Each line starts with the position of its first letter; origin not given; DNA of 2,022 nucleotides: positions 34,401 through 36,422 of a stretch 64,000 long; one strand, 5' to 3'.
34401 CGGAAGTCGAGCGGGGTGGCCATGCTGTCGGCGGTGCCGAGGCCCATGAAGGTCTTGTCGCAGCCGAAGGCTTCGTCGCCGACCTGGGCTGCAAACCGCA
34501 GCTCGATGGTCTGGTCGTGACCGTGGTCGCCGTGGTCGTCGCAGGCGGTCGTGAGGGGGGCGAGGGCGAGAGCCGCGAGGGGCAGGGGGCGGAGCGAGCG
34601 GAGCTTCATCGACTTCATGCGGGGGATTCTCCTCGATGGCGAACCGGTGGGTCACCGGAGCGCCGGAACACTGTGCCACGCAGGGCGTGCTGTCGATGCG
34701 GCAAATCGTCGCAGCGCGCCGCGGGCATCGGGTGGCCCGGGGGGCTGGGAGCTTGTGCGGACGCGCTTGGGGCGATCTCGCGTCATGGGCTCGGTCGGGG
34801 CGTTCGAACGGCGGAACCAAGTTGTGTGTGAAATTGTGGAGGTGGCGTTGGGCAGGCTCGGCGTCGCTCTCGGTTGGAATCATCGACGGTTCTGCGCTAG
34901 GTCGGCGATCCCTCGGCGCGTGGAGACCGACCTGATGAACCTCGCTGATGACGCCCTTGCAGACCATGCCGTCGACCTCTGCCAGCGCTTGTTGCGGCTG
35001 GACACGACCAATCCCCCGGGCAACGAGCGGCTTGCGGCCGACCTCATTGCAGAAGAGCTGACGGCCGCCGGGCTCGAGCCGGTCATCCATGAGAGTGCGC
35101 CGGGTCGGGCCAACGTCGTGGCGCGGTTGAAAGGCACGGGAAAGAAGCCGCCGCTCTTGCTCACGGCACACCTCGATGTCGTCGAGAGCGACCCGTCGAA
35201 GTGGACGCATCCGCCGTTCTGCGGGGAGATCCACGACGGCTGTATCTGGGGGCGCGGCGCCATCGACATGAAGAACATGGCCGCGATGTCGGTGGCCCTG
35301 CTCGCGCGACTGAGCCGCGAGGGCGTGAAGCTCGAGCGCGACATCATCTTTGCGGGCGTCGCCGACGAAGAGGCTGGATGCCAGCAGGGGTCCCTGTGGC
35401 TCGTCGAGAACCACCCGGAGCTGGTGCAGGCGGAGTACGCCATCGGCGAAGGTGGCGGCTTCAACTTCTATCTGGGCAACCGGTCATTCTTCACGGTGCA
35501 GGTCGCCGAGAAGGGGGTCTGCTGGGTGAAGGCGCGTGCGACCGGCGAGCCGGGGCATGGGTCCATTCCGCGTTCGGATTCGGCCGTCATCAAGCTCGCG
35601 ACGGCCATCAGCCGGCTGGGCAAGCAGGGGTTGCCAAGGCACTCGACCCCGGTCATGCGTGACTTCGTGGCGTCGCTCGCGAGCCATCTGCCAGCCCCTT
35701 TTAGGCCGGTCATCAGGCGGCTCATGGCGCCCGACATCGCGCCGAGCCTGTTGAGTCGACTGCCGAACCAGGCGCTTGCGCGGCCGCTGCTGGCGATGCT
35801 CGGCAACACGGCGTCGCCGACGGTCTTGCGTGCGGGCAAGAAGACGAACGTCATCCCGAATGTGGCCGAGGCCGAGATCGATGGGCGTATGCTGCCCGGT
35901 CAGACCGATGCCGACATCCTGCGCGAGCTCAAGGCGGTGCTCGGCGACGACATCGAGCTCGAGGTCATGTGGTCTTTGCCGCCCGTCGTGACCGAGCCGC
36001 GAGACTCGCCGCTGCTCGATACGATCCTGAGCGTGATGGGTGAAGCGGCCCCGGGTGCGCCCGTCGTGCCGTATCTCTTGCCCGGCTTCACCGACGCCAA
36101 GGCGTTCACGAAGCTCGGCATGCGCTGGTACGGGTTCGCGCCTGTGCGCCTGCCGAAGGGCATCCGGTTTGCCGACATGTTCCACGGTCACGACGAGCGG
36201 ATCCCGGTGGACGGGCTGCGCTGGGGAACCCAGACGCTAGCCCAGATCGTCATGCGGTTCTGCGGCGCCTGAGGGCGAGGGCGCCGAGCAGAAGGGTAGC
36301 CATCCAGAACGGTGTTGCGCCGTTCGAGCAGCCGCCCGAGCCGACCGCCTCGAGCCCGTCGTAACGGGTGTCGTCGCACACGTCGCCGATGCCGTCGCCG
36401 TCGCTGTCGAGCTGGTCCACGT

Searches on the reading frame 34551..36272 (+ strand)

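Call 15: search_protein_families(library=pfam, proteins=[window:34551-36272:+], max_evalue=0.001)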
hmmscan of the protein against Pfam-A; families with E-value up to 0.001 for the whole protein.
window:34551-36272:+ (573 aa): 3 families
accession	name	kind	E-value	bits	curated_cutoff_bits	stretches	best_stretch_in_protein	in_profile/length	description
PF01546.33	Peptidase_M20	-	1.9e-29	103.5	24.6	1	203-568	1-205/206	Peptidase family M20/M25/M40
PF07687.19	M20_dimer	-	5.2e-12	46.1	21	1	318-466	1-101/107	Peptidase dimerisation domain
PF04389.22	Peptidase_M28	-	7.2e-10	39.3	21.3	1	188-294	1-86/193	Peptidase family M28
